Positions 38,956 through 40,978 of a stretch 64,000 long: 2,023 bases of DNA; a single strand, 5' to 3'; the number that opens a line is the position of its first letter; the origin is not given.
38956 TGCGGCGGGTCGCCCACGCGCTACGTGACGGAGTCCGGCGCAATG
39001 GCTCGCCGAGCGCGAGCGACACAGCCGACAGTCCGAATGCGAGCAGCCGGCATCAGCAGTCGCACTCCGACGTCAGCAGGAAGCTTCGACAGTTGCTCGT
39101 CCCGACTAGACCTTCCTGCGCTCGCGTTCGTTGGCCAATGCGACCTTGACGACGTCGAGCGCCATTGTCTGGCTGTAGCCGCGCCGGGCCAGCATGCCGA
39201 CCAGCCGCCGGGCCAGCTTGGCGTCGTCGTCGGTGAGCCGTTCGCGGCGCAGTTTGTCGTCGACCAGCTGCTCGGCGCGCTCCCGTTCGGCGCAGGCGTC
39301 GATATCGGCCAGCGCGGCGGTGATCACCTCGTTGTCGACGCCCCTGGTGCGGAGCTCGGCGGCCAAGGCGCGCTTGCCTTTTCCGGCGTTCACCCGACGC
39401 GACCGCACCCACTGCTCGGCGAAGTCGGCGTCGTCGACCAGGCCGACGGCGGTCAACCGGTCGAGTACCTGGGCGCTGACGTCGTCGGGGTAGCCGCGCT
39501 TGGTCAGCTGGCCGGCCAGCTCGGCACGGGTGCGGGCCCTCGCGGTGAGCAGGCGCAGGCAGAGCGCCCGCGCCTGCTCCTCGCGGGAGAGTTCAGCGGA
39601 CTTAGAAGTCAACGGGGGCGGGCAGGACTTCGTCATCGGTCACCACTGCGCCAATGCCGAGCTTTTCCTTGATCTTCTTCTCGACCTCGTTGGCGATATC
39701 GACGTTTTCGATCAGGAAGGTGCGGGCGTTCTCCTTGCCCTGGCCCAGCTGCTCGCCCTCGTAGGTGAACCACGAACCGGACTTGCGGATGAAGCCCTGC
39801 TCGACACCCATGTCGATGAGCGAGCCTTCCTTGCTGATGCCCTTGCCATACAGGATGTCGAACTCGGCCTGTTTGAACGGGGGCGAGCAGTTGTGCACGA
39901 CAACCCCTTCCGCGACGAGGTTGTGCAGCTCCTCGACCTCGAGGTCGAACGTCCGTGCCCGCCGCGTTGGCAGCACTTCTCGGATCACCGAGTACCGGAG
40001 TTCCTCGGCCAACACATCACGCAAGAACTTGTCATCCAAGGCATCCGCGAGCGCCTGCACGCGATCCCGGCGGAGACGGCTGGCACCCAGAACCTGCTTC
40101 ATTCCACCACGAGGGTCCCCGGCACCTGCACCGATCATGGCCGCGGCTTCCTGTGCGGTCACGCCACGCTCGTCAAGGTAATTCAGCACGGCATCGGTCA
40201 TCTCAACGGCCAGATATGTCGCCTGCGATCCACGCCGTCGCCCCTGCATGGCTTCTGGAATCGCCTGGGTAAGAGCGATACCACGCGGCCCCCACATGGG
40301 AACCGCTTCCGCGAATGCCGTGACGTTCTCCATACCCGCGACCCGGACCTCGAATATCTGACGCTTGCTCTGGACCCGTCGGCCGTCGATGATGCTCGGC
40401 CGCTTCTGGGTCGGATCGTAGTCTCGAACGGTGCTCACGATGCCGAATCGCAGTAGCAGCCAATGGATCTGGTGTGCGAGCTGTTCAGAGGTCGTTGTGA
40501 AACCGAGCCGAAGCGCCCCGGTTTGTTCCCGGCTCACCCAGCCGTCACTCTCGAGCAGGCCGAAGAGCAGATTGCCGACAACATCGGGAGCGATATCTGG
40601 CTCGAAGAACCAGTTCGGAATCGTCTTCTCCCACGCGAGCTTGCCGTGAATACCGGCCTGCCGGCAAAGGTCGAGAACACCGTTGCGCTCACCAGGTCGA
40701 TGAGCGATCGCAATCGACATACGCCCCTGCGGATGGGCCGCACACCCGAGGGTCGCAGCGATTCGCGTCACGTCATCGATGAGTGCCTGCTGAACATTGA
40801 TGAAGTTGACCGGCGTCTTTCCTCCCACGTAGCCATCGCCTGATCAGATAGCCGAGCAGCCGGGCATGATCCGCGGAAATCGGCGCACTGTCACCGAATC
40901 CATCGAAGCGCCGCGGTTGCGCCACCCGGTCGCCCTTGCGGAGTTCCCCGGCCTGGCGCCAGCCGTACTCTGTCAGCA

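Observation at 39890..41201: M. tuberculosis-type RecA intein in a rapid-grower-type genome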

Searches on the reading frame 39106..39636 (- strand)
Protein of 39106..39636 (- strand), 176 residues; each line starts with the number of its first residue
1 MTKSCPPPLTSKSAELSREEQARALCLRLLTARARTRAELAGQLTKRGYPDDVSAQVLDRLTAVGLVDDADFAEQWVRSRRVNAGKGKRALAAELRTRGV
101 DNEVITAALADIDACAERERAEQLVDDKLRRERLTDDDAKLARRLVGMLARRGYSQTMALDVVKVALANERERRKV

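Call 36: search_protein_families(library=pfam, proteins=[window:39106-39636:-], max_evalue=0.01)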
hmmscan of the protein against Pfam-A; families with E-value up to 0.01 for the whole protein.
window:39106-39636:- (176 aa): 5 families
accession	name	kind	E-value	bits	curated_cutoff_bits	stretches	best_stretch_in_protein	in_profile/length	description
PF02631.22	RecX_HTH2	-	3.6e-16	59.5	26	1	68-109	1-42/42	RecX, second three-helix domain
PF21982.2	RecX_HTH1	-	1.6e-15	57.2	26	1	22-61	1-40/40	RecX, first three-helix domain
PF21981.2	RecX_HTH3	-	8.4e-07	29.5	26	1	117-159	2-44/48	RecX, third three-helix domain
PF19361.4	DUF5937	-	0.00014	21.5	27.1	1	5-139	109-233/267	Family of unknown function (DUF5937)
PF19551.4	DUF6074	-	0.006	17.2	27.2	0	89-118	41-70/83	Family of unknown function (DUF6074)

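Call 50: find_encoding_contigs(protein=window:39106-39636:-, flank=6000, max_places=6)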
Protein window:39106-39636:- (176 aa): no gene with exactly this product is on record in the collection.

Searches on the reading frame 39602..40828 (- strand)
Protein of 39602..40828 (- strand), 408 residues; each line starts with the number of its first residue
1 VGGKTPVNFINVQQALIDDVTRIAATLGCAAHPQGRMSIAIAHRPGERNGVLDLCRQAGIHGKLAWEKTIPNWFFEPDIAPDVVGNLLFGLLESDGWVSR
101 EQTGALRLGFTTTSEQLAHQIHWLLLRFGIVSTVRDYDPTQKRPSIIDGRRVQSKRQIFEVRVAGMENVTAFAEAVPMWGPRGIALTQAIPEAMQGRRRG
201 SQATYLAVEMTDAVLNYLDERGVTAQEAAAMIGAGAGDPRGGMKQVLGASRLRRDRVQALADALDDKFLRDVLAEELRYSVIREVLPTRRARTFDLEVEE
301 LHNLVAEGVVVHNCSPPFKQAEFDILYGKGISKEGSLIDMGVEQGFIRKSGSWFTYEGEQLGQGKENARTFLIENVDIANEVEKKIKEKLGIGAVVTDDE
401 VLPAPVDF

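Call 52: find_encoding_contigs(protein=window:39602-40828:-, flank=3000, max_places=4)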
Protein window:39602-40828:- (408 aa): no gene with exactly this product is on record in the collection.
